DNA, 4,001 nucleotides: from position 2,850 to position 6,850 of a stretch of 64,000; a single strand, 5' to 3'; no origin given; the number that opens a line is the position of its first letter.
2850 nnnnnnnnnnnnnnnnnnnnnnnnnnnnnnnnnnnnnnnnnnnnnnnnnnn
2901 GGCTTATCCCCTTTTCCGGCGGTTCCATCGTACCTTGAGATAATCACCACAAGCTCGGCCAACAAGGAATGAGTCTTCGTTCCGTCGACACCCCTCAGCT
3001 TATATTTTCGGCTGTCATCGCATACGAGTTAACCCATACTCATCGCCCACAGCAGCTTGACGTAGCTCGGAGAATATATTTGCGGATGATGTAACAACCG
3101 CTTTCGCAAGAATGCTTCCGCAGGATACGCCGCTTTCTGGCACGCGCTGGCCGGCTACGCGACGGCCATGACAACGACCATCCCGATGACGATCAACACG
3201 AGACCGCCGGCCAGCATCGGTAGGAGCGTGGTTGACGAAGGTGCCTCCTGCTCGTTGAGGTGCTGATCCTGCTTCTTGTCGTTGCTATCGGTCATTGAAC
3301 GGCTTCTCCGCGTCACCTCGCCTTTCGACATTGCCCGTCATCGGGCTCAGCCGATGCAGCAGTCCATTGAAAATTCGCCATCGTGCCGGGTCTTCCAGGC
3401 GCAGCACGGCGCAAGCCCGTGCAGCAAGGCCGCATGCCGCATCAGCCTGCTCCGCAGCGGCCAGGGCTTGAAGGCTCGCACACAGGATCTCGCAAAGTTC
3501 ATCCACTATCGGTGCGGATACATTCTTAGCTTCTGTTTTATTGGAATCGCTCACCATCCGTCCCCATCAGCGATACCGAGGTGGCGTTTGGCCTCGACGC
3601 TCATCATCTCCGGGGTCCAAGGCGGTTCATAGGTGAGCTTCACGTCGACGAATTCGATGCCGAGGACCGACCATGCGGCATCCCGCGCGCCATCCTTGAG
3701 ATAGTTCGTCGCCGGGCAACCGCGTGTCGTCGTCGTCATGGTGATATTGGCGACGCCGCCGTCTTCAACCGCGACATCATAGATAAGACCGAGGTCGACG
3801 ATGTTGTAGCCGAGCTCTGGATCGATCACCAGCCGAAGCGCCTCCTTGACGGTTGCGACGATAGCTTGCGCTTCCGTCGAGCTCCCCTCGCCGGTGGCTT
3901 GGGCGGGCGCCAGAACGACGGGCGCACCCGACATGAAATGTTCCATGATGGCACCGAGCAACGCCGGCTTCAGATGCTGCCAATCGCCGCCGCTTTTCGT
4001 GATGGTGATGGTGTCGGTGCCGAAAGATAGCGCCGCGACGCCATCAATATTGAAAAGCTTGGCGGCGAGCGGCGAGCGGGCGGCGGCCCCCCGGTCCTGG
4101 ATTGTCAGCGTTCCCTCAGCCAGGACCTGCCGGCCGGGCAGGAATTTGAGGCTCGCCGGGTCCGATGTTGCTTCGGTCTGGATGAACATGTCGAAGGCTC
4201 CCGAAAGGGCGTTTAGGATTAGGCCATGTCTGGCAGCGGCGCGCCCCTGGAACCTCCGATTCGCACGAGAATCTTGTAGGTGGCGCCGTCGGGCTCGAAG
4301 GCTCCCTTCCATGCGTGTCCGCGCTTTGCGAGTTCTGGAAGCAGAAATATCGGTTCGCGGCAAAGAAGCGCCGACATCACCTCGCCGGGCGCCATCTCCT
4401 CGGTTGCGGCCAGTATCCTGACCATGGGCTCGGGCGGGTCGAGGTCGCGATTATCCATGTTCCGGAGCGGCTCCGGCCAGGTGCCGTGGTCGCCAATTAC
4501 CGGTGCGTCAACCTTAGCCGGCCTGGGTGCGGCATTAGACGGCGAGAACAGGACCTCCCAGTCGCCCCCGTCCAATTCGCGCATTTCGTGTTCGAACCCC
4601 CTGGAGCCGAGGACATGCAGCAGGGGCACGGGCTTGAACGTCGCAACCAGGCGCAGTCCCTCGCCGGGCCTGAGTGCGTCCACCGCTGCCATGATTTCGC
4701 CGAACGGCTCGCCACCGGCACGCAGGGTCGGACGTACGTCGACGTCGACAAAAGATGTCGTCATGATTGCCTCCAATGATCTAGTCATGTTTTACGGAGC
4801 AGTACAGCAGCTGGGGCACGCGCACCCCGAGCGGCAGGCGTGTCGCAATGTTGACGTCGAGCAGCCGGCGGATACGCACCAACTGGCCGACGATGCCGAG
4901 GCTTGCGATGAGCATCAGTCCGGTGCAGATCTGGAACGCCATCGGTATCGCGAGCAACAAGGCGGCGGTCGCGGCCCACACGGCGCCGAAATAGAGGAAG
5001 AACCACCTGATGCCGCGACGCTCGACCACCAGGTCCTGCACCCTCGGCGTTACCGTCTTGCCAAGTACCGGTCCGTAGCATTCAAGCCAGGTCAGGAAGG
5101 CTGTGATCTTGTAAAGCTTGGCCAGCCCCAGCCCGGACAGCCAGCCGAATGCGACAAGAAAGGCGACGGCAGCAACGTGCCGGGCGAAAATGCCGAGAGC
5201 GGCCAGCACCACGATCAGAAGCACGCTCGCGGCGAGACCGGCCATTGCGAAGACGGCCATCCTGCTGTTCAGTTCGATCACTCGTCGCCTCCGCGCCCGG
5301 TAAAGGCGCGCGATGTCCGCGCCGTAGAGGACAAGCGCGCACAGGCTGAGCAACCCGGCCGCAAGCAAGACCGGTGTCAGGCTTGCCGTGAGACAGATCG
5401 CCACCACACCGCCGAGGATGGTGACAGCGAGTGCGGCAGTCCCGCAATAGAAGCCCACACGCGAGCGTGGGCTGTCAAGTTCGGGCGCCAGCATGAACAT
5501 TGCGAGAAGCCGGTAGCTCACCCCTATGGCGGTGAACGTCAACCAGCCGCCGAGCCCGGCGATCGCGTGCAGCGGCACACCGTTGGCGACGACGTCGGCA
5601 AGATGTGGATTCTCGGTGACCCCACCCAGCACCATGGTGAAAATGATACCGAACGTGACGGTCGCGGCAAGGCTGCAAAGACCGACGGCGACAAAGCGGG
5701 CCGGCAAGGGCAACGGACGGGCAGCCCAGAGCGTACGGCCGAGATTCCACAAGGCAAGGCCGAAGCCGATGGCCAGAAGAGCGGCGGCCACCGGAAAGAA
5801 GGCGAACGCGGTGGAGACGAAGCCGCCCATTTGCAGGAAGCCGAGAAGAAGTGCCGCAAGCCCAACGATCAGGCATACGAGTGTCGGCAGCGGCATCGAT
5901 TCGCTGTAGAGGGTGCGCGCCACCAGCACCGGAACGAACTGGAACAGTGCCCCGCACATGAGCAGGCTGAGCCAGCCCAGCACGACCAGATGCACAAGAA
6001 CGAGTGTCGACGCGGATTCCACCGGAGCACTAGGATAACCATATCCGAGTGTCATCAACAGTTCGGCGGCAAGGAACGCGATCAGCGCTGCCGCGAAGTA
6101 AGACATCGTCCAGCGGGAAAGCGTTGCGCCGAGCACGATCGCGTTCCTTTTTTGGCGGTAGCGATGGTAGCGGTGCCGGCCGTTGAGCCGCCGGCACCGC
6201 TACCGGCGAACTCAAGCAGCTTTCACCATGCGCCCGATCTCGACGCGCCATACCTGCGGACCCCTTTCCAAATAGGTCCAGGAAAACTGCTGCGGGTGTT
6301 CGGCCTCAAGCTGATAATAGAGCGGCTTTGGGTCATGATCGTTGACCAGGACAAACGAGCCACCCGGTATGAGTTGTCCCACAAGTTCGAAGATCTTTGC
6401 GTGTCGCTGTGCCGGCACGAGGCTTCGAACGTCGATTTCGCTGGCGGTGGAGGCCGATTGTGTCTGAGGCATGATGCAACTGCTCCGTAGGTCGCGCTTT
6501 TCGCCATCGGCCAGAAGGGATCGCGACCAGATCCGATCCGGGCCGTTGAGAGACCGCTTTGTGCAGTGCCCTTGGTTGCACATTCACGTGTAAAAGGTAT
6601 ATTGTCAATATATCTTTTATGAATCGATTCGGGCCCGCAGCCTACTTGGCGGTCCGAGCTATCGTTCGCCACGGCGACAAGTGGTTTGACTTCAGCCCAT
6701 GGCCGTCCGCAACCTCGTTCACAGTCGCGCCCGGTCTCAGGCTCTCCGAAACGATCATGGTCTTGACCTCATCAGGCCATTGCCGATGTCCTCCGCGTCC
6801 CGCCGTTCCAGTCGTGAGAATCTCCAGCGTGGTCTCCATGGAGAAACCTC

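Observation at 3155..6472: Six-gene operon of DUF2249 proteins, a large polytopic membrane protein and an Nfu_N-DUF59 fusion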

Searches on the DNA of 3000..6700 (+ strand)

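Call 5: search_dna_similar(query=window:3000-6700:+, collection=plasmids, mode=near, max_rows=25)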
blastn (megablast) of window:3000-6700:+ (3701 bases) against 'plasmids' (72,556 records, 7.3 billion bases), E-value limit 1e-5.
No match.

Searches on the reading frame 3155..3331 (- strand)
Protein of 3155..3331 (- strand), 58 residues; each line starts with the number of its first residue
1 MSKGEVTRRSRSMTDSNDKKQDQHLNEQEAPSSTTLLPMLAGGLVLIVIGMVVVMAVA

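Call 3: search_protein_families(library=pfam, max_evalue=0.01, proteins=[window:3155-3331:-])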
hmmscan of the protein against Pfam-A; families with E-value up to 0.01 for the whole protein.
window:3155-3331:- (58 aa): 2 families
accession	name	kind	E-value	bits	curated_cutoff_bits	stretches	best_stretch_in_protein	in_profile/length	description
PF13038.11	DUF3899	-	0.0017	19.2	23.4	1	8-54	42-87/88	Domain of unknown function (DUF3899)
PF10661.14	EssA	-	0.0048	17.2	24.1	1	18-55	103-143/147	WXG100 protein secretion system (Wss), protein EssA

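Call 4: search_protein_families(library=ncbifam, max_evalue=0.01, proteins=[window:3155-3331:-])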
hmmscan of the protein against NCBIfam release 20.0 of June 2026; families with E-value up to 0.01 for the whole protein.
window:3155-3331:- (58 aa): 1 family
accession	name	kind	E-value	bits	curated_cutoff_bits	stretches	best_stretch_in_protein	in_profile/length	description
TIGR03927.1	T7SS_EssA_Firm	equivalog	0.0031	17.4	32.45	1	16-54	110-144/151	type VII secretion protein EssA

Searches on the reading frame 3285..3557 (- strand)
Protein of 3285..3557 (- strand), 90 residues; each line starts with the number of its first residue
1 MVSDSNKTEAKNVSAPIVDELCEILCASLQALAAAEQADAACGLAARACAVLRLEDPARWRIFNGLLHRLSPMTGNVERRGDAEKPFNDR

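Call 3: search_protein_families(library=pfam, max_evalue=0.01, proteins=[window:3285-3557:-])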
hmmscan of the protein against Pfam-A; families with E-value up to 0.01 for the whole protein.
window:3285-3557:- (90 aa): 0 families

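Call 4: search_protein_families(library=ncbifam, max_evalue=0.01, proteins=[window:3285-3557:-])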
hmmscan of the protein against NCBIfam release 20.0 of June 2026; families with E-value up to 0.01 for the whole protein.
window:3285-3557:- (90 aa): 0 families

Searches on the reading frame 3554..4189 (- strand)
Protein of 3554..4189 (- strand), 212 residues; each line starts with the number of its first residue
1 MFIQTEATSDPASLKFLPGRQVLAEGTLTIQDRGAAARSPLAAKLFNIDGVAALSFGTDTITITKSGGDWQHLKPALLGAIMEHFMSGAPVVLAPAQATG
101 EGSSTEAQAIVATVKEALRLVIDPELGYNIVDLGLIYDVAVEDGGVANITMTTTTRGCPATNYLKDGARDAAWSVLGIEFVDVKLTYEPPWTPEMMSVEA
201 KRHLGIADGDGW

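Call 3: search_protein_families(library=pfam, max_evalue=0.01, proteins=[window:3554-4189:-])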
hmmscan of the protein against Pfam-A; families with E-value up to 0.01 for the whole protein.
seq(212 aa): 2 families
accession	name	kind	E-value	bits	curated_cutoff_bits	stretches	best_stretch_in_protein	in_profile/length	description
PF08712.16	Nfu_N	-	4.2e-23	81.6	27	1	3-88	1-88/88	Scaffold protein Nfu/NifU N terminal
PF01883.24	FeS_assembly_P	-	6e-16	58.9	23.5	1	112-183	2-71/73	Iron-sulfur cluster assembly protein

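Call 4: search_protein_families(library=ncbifam, max_evalue=0.01, proteins=[window:3554-4189:-])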
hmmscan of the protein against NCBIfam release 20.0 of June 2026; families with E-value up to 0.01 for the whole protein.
seq(212 aa): 4 families
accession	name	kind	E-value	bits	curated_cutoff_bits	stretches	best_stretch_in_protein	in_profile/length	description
TIGR02945.1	SUF_assoc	equivalog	6.9e-25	87.3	143.4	1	113-206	5-98/99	SUF system Fe-S cluster assembly protein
NF041868.1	paad_haloarch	equivalog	8.7e-24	84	180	1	104-204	21-120/127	1,2-phenylacetyl-CoA epoxidase subunit PaaD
TIGR03406.1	FeS_long_SufT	hypoth_equivalog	1.3e-20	73.9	202.6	1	105-206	69-174/174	putative Fe-S cluster assembly protein SufT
TIGR02159.1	PA_CoA_Oxy4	equivalog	2.7e-14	53.7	108.15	1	122-204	2-83/146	1,2-phenylacetyl-CoA epoxidase subunit PaaD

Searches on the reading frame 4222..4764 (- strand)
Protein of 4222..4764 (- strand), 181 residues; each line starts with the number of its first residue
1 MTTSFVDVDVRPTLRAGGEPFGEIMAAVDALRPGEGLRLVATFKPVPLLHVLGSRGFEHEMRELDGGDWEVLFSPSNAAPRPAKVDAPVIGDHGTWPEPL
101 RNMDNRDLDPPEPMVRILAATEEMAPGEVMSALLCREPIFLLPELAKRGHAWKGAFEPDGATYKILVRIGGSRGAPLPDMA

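Call 3: search_protein_families(library=pfam, max_evalue=0.01, proteins=[window:4222-4764:-])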
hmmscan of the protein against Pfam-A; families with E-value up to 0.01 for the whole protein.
seq(181 aa): 2 families
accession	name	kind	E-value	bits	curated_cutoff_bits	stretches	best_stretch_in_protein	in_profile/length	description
PF10006.14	DUF2249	-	1.1e-36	124.9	29.5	2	8-74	2-69/70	Uncharacterized conserved protein (DUF2249)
PF01206.22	TusA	-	8.7e-07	29.2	28.6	1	104-168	4-69/70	Sulfurtransferase TusA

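Call 4: search_protein_families(library=ncbifam, max_evalue=0.01, proteins=[window:4222-4764:-])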
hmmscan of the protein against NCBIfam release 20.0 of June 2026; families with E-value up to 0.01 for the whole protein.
seq(181 aa): 0 families
